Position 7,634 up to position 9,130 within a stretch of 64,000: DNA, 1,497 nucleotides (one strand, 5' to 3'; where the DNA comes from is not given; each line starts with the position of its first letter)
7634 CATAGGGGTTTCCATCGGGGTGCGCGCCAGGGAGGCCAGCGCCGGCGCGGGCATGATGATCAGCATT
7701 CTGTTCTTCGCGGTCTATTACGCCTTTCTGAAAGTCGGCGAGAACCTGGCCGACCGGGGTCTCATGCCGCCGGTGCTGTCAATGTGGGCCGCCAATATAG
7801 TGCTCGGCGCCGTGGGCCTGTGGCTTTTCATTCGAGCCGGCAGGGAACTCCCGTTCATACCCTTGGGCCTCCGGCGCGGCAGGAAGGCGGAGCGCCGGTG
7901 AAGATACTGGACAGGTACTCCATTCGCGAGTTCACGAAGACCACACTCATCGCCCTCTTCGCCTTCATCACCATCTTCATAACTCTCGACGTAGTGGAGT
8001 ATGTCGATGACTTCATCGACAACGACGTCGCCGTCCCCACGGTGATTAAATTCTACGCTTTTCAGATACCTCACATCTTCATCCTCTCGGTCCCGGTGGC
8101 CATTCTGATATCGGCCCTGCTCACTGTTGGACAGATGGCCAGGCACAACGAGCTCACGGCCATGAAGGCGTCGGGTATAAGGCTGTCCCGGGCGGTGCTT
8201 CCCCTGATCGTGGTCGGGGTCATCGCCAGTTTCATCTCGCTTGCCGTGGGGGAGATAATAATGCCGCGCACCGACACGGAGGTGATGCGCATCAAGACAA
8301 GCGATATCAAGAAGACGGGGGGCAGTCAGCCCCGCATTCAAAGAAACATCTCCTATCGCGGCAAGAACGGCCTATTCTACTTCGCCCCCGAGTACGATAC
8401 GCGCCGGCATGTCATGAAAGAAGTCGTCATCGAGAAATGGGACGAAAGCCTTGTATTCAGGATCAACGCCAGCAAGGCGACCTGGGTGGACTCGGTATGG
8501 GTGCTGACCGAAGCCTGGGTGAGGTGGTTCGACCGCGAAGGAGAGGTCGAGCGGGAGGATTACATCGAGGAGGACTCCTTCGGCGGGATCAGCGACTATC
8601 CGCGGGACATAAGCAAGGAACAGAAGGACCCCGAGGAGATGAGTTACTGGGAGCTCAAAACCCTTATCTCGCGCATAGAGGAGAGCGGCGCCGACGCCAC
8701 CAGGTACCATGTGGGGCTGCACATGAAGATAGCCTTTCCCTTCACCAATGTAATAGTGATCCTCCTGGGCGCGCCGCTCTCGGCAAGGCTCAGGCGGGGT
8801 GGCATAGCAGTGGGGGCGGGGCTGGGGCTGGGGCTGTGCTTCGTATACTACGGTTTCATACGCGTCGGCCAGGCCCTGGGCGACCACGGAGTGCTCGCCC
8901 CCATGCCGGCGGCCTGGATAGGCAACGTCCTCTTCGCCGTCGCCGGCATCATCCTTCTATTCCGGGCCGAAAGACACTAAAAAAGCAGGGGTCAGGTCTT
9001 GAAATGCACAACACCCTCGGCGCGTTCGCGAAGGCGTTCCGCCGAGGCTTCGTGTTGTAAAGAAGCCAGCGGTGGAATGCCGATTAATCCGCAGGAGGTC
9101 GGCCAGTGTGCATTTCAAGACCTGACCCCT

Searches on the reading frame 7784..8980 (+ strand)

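Call 33: search_protein_families(library=pfam, max_evalue=0.00001, proteins=[window:7784-8980:+])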
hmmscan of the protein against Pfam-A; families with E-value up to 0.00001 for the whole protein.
window:7784-8980:+ (398 aa): 1 family
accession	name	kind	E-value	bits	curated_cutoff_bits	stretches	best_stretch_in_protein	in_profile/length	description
PF03739.19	LptF_LptG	-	1.1e-84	284.9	27.9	1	44-392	1-351/353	Lipopolysaccharide export system permease LptF/LptG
